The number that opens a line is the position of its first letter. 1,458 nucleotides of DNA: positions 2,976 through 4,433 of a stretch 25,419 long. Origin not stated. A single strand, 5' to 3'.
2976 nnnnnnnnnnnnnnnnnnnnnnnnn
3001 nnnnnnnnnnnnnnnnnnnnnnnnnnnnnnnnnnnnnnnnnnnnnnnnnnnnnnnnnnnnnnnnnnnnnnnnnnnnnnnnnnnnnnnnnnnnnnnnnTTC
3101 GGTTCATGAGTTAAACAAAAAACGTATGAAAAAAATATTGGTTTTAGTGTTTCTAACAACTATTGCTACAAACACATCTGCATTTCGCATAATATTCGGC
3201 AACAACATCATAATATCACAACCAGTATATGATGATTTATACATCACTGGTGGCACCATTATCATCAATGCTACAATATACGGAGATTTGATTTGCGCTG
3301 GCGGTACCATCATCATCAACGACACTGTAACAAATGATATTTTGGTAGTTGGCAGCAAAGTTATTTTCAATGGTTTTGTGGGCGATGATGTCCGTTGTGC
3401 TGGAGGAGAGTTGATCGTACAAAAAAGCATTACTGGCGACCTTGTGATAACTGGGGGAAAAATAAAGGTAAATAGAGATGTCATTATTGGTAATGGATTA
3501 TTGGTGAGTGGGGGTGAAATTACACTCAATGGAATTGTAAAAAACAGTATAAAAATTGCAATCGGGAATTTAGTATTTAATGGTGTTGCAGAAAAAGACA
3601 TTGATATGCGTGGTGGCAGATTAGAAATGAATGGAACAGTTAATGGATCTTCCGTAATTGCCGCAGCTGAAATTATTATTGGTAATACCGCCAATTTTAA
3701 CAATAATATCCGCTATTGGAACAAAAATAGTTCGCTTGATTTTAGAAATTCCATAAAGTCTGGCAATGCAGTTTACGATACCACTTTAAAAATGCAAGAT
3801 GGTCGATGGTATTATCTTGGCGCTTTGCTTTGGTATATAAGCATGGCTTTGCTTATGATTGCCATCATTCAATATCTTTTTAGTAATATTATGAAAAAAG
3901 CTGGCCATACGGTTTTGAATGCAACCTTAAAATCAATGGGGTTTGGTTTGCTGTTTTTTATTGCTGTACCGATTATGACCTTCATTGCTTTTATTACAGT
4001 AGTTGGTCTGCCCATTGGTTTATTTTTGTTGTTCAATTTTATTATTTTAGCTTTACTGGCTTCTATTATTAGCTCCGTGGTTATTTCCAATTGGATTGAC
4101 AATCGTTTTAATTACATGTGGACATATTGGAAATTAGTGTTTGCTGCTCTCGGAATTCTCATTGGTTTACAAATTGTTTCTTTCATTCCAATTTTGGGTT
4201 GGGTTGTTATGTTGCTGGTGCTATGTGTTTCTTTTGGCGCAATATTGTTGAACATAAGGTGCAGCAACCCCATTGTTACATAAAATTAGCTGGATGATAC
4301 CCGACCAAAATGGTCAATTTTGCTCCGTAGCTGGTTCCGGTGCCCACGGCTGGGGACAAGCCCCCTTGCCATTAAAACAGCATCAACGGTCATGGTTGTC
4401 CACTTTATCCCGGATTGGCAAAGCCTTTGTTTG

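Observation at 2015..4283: Two-gene membrane module: 4-TM protein with unknown soluble domain plus a signal-peptide/beta-helical-repeat/C-terminal multi-TM protein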

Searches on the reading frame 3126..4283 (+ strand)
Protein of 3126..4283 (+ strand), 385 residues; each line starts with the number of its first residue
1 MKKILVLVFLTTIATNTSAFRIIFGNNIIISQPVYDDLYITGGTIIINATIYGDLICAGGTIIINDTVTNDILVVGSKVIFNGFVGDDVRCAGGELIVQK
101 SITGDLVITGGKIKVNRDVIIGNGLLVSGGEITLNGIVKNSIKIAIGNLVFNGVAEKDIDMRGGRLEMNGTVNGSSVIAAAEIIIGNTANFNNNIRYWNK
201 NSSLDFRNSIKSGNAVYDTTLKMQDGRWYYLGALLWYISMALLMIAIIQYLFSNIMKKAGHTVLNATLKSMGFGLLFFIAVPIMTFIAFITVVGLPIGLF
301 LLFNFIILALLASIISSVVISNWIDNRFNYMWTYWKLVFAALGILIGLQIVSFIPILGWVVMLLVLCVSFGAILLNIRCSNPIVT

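Call 3: search_protein_families(library=pfam, proteins=[window:3126-4283:+], max_evalue=0.1)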
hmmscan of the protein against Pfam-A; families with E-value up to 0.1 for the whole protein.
window:3126-4283:+ (385 aa): 0 families

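Call 4: search_protein_families(library=ncbifam, proteins=[window:3126-4283:+], max_evalue=0.1)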
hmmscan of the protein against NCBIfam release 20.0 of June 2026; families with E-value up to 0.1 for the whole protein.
window:3126-4283:+ (385 aa): 1 family
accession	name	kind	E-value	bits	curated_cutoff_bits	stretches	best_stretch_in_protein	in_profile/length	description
NF001527.0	PRK00364.1-2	subfamily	0.093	13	120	0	53-100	38-86/96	co-chaperone GroES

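Call 5: search_protein_families(library=pfam, proteins=[window:3126-4283:+], max_evalue=10)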
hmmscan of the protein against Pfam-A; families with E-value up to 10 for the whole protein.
window:3126-4283:+ (385 aa): 0 families

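Call 6: find_homologous_proteins(query=window:3126-4283:+)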
Query window:3126-4283:+ (385 aa): 257 proteins with E <= 0.001 among 8000 candidates; the best 120 are listed.
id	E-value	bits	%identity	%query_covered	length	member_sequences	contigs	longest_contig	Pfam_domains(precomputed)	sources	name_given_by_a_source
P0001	5.7e-239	811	100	100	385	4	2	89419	PF26514.1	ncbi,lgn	-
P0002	2.6e-172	591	70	98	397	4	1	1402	PF26514.1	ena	-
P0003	4.0e-172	591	70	98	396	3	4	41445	PF26514.1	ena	-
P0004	4.3e-160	551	68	98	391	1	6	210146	PF26514.1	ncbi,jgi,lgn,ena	-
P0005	1.5e-157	543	61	99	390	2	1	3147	-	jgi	jgi:hypothetical protein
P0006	6.0e-152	524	61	98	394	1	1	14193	-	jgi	jgi:hypothetical protein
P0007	8.2e-152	524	62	98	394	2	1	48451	PF26514.1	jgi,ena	-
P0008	1.2e-151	523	62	98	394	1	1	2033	-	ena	-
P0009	3.2e-151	522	61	98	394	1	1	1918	-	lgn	-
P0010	1.4e-149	517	60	98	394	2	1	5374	-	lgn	-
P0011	2.4e-149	516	60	98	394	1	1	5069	-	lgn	-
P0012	1.1e-148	514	61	98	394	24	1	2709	-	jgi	jgi:hypothetical protein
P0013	1.6e-148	513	60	100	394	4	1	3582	-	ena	-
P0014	2.0e-148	513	59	98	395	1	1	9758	PF26514.1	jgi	jgi:hypothetical protein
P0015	4.9e-148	511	59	100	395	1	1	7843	-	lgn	-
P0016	1.8e-147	510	58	98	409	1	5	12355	PF26514.1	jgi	jgi:hypothetical protein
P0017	2.1e-147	509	59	98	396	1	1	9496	PF26514.1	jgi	jgi:hypothetical protein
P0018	2.5e-147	509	60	98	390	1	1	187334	PF26514.1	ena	-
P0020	2.5e-146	506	58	98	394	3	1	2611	PF26514.1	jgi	jgi:hypothetical protein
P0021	7.9e-138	478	59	98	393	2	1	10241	PF04519.20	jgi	jgi:cytoskeletal protein CcmA (bactofilin family)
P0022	3.2e-137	476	58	98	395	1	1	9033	PF04519.20,PF03961.20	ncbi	ncbi:MAG: hypothetical protein ACXWWC_04085 [Chitinophagaceae bacterium]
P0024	8.6e-137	474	55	100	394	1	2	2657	PF26514.1,PF04519.20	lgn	-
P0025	5.5e-136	472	58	98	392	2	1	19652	PF04519.20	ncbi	-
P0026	1.4e-135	470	55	98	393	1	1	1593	PF26514.1,PF04519.20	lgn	-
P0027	2.3e-135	470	56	99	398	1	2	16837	PF04519.20,PF03961.20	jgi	jgi:cytoskeletal protein CcmA (bactofilin family)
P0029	1.2e-134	467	56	98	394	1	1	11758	PF04519.20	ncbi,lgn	-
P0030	1.2e-134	467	57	98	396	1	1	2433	PF04519.20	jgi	-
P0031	2.1e-134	467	58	98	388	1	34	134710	PF04519.20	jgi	jgi:hypothetical protein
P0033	3.3e-134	466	54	98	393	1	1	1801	PF04519.20,PF03961.20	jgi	jgi:hypothetical protein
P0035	1.2e-133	464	56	98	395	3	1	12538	PF04519.20,PF03961.20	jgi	jgi:Polymer-forming cytoskeletal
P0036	2.0e-133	463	57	98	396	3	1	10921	PF04519.20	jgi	jgi:hypothetical protein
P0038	3.2e-133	463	56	98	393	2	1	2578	PF26514.1,PF04519.20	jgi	jgi:Polymer-forming cytoskeletal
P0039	3.7e-133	463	57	94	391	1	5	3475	PF04519.20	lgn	-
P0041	5.0e-133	462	56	98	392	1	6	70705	PF04519.20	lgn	-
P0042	8.8e-133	461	54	98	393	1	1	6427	PF04519.20,PF03961.20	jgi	jgi:hypothetical protein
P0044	1.6e-132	460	58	94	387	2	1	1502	PF26514.1,PF04519.20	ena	-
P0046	6.7e-132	458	54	98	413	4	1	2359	PF26514.1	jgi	jgi:hypothetical protein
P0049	1.3e-131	457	56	94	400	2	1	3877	PF04519.20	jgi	jgi:phage baseplate assembly protein gpV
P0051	6.0e-131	455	55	99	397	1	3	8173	PF04519.20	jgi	jgi:cytoskeletal protein CcmA (bactofilin family)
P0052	8.6e-131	455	55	98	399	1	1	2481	PF26514.1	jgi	jgi:hypothetical protein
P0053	1.1e-130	454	54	98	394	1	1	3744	PF04519.20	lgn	-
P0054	1.2e-130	454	55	98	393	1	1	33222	PF04519.20,PF03961.20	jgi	jgi:Polymer-forming cytoskeletal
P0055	1.4e-130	454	54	98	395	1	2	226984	PF26514.1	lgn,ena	-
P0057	1.4e-130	454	54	98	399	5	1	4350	PF26514.1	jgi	jgi:hypothetical protein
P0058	1.9e-130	454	54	98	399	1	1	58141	PF26514.1,PF04519.20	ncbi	-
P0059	2.7e-130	453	54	99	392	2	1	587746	PF04519.20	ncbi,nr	ncbi:MAG: polymer-forming cytoskeletal protein [Chitinophagaceae bacterium]|nr:polymer-forming cytos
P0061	1.3e-129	451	55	98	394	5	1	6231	PF04519.20,PF03961.20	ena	-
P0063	4.3e-129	449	54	100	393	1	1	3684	PF04519.20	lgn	-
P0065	6.9e-129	448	53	98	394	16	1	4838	PF26514.1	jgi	jgi:hypothetical protein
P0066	9.0e-129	448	55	98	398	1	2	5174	PF04519.20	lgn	-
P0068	1.7e-128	447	53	98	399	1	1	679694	PF26514.1,PF04519.20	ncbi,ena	-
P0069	1.8e-128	447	54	98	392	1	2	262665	PF04519.20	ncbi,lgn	-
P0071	8.5e-128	445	54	96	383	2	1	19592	PF26514.1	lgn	-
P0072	1.3e-127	444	54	98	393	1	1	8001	PF26514.1,PF03961.20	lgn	-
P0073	1.5e-127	444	53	98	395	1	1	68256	PF26514.1,PF03961.20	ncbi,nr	ncbi:MAG: hypothetical protein K2X48_00295 [Chitinophagaceae bacterium]|nr:hypothetical protein [Chi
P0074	1.5e-127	444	55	98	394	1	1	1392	PF26514.1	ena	-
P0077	6.7e-127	442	54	98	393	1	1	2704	PF26514.1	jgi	-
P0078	9.4e-127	441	52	98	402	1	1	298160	PF26514.1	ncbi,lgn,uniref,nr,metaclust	ncbi:hypothetical protein [Segetibacter koreensis]|uniref:hypothetical protein n=1 Tax=Segetibacter 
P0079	1.9e-126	440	52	98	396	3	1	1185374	PF04519.20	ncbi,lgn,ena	-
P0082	3.2e-126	440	52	98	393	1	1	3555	PF04519.20,PF03961.20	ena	-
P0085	9.5e-126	438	52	98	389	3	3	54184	PF04519.20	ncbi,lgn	-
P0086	1.8e-125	437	55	98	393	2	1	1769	PF26514.1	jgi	jgi:hypothetical protein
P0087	3.3e-125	436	52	98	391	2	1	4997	PF26514.1,PF04519.20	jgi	jgi:cytoskeletal protein CcmA (bactofilin family)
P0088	1.3e-124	434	51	99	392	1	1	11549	PF04519.20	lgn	-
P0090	1.4e-124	434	53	94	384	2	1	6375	PF04519.20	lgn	-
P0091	1.6e-124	434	53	98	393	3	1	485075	PF04519.20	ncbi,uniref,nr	ncbi:hypothetical protein QWZ08_01260 [Ferruginibacter paludis]|uniref:hypothetical protein n=1 Tax=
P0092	1.7e-124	434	51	98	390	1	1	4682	PF26514.1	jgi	jgi:hypothetical protein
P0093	2.7e-124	433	52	98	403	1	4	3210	PF04519.20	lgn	-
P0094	5.2e-124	432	53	98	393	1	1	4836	PF04519.20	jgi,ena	-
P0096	7.2e-124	432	50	98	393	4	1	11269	PF04519.20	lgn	-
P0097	7.8e-124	432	53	98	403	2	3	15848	PF26514.1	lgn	-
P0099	1.5e-123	431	55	93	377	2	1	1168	PF26514.1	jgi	jgi:hypothetical protein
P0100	1.8e-123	431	53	94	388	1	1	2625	PF26514.1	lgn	-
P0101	4.3e-123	429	51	99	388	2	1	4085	PF26514.1,PF04519.20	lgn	-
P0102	4.3e-123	429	52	98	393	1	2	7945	PF04519.20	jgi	jgi:hypothetical protein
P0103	4.9e-123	429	52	98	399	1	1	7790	PF04519.20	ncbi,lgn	-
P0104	7.8e-123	429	51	100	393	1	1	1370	PF26514.1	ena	-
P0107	1.6e-122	428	52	98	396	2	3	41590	PF26514.1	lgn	-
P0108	1.6e-122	428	51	98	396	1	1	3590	PF26514.1,PF04519.20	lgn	-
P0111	1.2e-121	425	53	98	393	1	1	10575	PF04519.20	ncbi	-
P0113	1.4e-121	424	51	98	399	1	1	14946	PF26514.1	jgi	jgi:hypothetical protein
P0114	3.0e-121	423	51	99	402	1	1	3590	PF26514.1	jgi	jgi:hypothetical protein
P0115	4.4e-121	423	50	100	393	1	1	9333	PF26514.1,PF04519.20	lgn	-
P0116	4.6e-121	423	51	98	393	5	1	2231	PF26514.1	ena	-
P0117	1.5e-120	421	51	97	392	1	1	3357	PF04519.20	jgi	jgi:hypothetical protein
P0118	4.2e-120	420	52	98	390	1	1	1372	PF26514.1,PF03961.20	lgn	-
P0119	4.3e-120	420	51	100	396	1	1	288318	PF26514.1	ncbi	-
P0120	4.9e-120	419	50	98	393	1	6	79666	PF26514.1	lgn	-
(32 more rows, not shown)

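Call 7: search_protein_families(library=pfam, proteins=[P0004, P0078, P0059, P0068, P0022], max_evalue=1)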
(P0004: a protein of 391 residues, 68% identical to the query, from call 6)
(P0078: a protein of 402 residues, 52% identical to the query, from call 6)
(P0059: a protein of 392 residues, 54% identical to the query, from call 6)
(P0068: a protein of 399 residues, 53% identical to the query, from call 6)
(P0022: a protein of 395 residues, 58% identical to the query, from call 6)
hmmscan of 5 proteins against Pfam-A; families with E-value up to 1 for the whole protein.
P0004 (391 aa): 2 families
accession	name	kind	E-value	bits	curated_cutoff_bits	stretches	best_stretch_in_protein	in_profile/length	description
PF20195.4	DUF6558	-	0.086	13.3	24.1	1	146-204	4-60/140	Phage tail protein N-terminal domain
PF03961.19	FapA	-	0.34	10.9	31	1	162-213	37-75/272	Flagellar Assembly Protein A beta solenoid domain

P0078 (402 aa): 2 families
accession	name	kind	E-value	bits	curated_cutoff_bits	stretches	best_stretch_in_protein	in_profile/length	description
PF03961.19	FapA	-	0.02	14.9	31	1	56-148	34-123/272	Flagellar Assembly Protein A beta solenoid domain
PF20149.4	DUF6532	-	0.33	11.3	24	1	317-381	117-164/194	Domain of unknown function (DUF6532)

P0059 (392 aa): 3 families
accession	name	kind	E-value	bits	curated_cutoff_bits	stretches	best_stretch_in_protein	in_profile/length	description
PF04519.19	Bactofilin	-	9.9e-06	26.2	27.9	1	114-196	2-82/98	Polymer-forming cytoskeletal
PF03961.19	FapA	-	0.14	12.2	31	1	129-176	20-70/272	Flagellar Assembly Protein A beta solenoid domain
PF01479.30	S4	-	0.4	10.9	22.8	0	160-172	23-35/48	S4 domain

P0068 (399 aa): 3 families
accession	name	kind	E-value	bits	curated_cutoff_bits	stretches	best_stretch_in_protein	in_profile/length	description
PF04519.19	Bactofilin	-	3e-05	24.6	27.9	1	114-196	2-82/98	Polymer-forming cytoskeletal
PF03961.19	FapA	-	0.033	14.2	31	1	27-116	21-113/272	Flagellar Assembly Protein A beta solenoid domain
PF11309.13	DUF3112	-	0.41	10.5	23.3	1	304-363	14-71/217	Protein of unknown function (DUF3112)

P0022 (395 aa): 3 families
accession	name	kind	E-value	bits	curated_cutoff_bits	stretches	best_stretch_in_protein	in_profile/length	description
PF03961.19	FapA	-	4.6e-07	30.2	31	2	25-122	19-121/272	Flagellar Assembly Protein A beta solenoid domain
PF04519.19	Bactofilin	-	2.4e-05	24.9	27.9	1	114-196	2-82/98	Polymer-forming cytoskeletal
PF11309.13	DUF3112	-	0.35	10.8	23.3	1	303-351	13-59/217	Protein of unknown function (DUF3112)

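Call 8: find_encoding_contigs(protein=P0001, flank=10000, max_places=4)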
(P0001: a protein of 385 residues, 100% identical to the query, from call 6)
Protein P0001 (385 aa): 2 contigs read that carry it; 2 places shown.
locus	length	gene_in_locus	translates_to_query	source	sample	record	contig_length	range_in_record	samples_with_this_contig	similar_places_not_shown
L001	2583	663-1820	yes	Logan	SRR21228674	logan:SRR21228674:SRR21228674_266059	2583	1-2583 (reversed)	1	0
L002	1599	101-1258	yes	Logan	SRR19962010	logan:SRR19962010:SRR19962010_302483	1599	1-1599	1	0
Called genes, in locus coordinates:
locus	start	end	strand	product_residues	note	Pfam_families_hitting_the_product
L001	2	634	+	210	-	?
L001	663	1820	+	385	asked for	PF26514:DUF8173 (weak)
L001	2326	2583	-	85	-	?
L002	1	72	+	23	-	?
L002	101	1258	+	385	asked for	PF26514:DUF8173 (weak)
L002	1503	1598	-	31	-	?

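Call 9: find_encoding_contigs(protein=P0004, flank=6000, max_places=3)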
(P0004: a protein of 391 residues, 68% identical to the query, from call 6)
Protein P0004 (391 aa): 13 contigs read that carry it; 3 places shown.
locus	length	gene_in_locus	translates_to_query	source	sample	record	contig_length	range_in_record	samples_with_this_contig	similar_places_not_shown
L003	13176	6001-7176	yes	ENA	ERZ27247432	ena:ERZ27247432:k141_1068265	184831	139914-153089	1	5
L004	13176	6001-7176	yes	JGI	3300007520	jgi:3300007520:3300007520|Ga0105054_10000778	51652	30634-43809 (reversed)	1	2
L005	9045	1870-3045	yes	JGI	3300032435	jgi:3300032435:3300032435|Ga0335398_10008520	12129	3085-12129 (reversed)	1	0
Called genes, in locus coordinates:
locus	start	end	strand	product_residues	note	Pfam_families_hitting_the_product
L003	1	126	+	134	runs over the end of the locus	-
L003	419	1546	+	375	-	PF01223:Endonuclease_NS, PF19067:DUF5763 (weak), PF26647:zf_Tbcl_3 (faint)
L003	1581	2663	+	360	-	PF13588:HSDR_N_2, PF04313:HSDR_N (weak)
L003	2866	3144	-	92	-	-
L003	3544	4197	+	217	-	PF04972:BON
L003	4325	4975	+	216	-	PF13590:DUF4136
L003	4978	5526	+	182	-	PF00080:Sod_Cu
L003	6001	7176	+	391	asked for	PF26514:DUF8173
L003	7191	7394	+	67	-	-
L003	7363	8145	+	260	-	PF00881:Nitroreductase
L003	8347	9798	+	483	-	PF07995:GSDH, PF18962:Por_Secre_tail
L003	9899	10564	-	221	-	PF00561:Abhydrolase_1, PF00975:Thioesterase (weak), PF12146:Hydrolase_4 (faint), PF12697:Abhydrolase_6, PF00756:Esterase (weak)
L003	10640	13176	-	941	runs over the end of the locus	-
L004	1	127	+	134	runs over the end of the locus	-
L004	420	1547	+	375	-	PF01223:Endonuclease_NS, PF19067:DUF5763 (weak), PF26647:zf_Tbcl_3 (faint)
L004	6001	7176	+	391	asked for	PF26514:DUF8173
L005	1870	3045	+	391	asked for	PF26514:DUF8173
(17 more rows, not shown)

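Call 10: find_encoding_contigs(protein=P0078, flank=6000, max_places=2)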
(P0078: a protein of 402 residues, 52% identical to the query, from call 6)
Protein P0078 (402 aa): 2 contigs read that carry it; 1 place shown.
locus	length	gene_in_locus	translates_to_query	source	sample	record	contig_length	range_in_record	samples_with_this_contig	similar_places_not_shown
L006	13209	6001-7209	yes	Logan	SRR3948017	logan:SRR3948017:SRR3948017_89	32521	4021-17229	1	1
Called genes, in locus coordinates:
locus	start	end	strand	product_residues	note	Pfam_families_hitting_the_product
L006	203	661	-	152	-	PF10025:DUF2267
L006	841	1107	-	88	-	PF12674:Zn_ribbon_2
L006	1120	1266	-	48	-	-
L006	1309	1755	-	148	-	PF00011:HSP20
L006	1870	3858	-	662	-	PF06480:FtsH_ext, PF00004:AAA, PF17862:AAA_lid_3, PF01434:Peptidase_M41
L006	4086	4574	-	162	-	-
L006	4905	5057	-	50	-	-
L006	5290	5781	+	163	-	PF13568:OMP_b-brl_2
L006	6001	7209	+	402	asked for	PF26514:DUF8173 (faint)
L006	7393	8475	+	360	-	-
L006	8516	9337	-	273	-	PF01522:Polysacc_deac_1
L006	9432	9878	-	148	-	PF00011:HSP20, PF17886:ArsA_HSP20 (weak)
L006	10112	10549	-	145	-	PF00072:Response_reg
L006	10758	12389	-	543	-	PF00989:PAS, PF08448:PAS_4, PF08447:PAS_3, PF13426:PAS_9, PF00989:PAS, PF13426:PAS_9, PF08447:PAS_3, PF00512:HisKA, +3 more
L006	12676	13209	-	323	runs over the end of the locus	PF13793:Pribosyltran_N, PF00156:Pribosyltran, PF14572:Pribosyl_synth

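Call 11: find_encoding_contigs(protein=P0059, flank=6000, max_places=2)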
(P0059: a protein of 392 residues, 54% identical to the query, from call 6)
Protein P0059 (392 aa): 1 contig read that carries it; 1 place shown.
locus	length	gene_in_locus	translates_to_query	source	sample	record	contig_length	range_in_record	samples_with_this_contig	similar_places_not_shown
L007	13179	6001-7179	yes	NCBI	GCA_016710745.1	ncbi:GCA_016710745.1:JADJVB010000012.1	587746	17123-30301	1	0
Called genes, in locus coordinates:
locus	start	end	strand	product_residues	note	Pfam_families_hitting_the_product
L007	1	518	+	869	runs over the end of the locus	PF00690:Cation_ATPase_N, PF00122:E1-E2_ATPase, PF00702:Hydrolase, PF13246:Cation_ATPase, PF00689:Cation_ATPase_C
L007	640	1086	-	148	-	PF00011:HSP20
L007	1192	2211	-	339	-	-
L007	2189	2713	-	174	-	PF01583:APS_kinase (weak), PF06414:Zeta_toxin (weak), PF08433:KTI12, PF13401:AAA_22 (weak), PF13671:AAA_33, PF13207:AAA_17 (weak), PF13238:AAA_18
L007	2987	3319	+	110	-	-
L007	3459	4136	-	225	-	-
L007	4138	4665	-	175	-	PF05974:DUF892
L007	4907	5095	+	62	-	-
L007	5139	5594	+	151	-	PF01161:PBP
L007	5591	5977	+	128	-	-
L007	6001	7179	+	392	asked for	PF04519:Bactofilin (weak)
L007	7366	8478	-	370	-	PF01594:AI-2E_transport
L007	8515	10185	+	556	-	PF02690:Na_Pi_cotrans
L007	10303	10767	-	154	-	-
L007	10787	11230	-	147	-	-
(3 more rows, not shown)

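Call 16: find_related_loci(query=A1, collection=genome_contigs, flank=6000)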
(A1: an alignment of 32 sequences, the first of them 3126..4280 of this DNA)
Query A1 (385 aa) in genome_contigs; peptide patterns used: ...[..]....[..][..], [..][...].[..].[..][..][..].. (x = any residue, [..] = any of these).
139 stretches matched a pattern; 82 encode a relative of the query (tblastn E <= 1e-3); the best 80 are kept; 80 distinct loci.
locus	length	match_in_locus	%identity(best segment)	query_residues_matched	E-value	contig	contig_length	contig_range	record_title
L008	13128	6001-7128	68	1-377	7e-160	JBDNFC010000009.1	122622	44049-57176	MAG: Bacteroidia bacterium isolate concoct.103.WLB k141_51393, whole genome shotgun sequence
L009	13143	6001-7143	57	1-377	4e-142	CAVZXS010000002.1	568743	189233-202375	MAG: uncultured Bacteroidetes bacterium isolate MFD04651.bin.1.29 genome assembly, contig: contig_12646, whole genome sh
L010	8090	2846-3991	56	1-378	6e-141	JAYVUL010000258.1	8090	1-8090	MAG: Chitinophagaceae bacterium isolate GL74_UP_metabinner_8 GL74_UP_metabinner_8_257, whole genome shotgun sequence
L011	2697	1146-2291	62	1-377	2e-147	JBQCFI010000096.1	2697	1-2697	MAG: Ginsengibacter sp. isolate bin176 k141_3946978, whole genome shotgun sequence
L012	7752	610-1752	56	1-377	1e-137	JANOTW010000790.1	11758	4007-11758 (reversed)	MAG: Ferruginibacter sp. isolate VAR_39_metabat_230 VAR_39_k141_1692060, whole genome shotgun sequence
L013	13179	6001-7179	53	1-385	2e-137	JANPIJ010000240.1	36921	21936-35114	MAG: Ferruginibacter sp. isolate VAR_61_metabat_90 VAR_61_k141_690599, whole genome shotgun sequence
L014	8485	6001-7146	53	1-378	6e-137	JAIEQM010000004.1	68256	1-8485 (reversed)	MAG: Chitinophagaceae bacterium isolate co.spades.DASTOOL.2.5kb_151 c_000000443819, whole genome shotgun sequence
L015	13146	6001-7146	54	1-378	8e-136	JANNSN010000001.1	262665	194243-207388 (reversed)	MAG: Chitinophagaceae bacterium isolate SOY_31_metabat_211 SOY_31_k141_819654, whole genome shotgun sequence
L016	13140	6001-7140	54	1-378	3e-134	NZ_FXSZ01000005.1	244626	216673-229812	Solitalea koreensis strain DSM 21342, whole genome shotgun sequence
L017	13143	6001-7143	52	1-377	5e-134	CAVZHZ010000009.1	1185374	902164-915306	MAG: uncultured Chitinophagaceae bacterium isolate MFD04651.bin.1.127 genome assembly, contig: contig_23, whole genome s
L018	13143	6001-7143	53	1-377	6e-134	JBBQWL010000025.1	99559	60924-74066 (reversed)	MAG: Chitinophagales bacterium isolate Co_metawrap_2054 Cmw_2054_k141_1875754_length_99559_cov_14.4260, whole genome sho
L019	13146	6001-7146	52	1-377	1e-133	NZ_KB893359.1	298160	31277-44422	Segetibacter koreensis DSM 18137 B154DRAFT_scaffold_5.6, whole genome shotgun sequence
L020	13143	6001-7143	53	1-377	3e-132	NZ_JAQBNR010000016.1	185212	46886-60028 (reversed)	MAG: Ferruginibacter sp. isolate RYN_298 scaffold_117907, whole genome shotgun sequence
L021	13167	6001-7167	53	1-385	3e-132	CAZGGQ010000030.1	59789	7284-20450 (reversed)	MAG TPA_asm: uncultured Chitinophaga sp. isolate binchicken_co248_745 genome assembly, contig: NODE_353_length_59789_cov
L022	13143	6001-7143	53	1-377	7e-132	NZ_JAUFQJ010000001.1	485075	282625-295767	Ferruginibacter paludis strain CECT 8366 platanus_K_17_124_1, whole genome shotgun sequence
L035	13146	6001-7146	49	1-378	8e-119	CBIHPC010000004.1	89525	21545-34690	MAG TPA_asm: uncultured Niastella sp. isolate SRR18156214_maxbin2_6 genome assembly, contig: ERZ27336874.57, whole genom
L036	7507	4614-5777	48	1-382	5e-118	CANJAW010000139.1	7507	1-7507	MAG: Chitinophagaceae bacterium isolate RH-15aug16-49 genome assembly, contig: RH-15aug16-C25057, whole genome shotgun s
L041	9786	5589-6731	47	1-377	5e-117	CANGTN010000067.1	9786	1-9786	MAG: Chitinophagaceae bacterium isolate RE-15aug16-144 genome assembly, contig: RE-15aug16-C11623, whole genome shotgun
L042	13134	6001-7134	48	1-374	1e-112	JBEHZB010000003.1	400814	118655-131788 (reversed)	MAG: Bacteroidota bacterium isolate ESF1.bin.95 NODE_20_length_400814_cov_13.411674, whole genome shotgun sequence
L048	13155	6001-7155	45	1-381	7e-107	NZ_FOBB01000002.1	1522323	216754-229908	Chitinophaga rupis strain DSM 21039, whole genome shotgun sequence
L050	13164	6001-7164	54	1-382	2e-131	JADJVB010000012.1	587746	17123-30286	MAG: Chitinophagaceae bacterium isolate Hirt_18-Q3-R61-65_MAXAC.324_sub tig00316363-10-5855500, whole genome shotgun seq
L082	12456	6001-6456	49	1-179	2e-39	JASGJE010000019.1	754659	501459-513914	MAG: Chitinophagaceae bacterium isolate 5N400 JMF-2111-06-0005.ont.bin.400_18, whole genome shotgun sequence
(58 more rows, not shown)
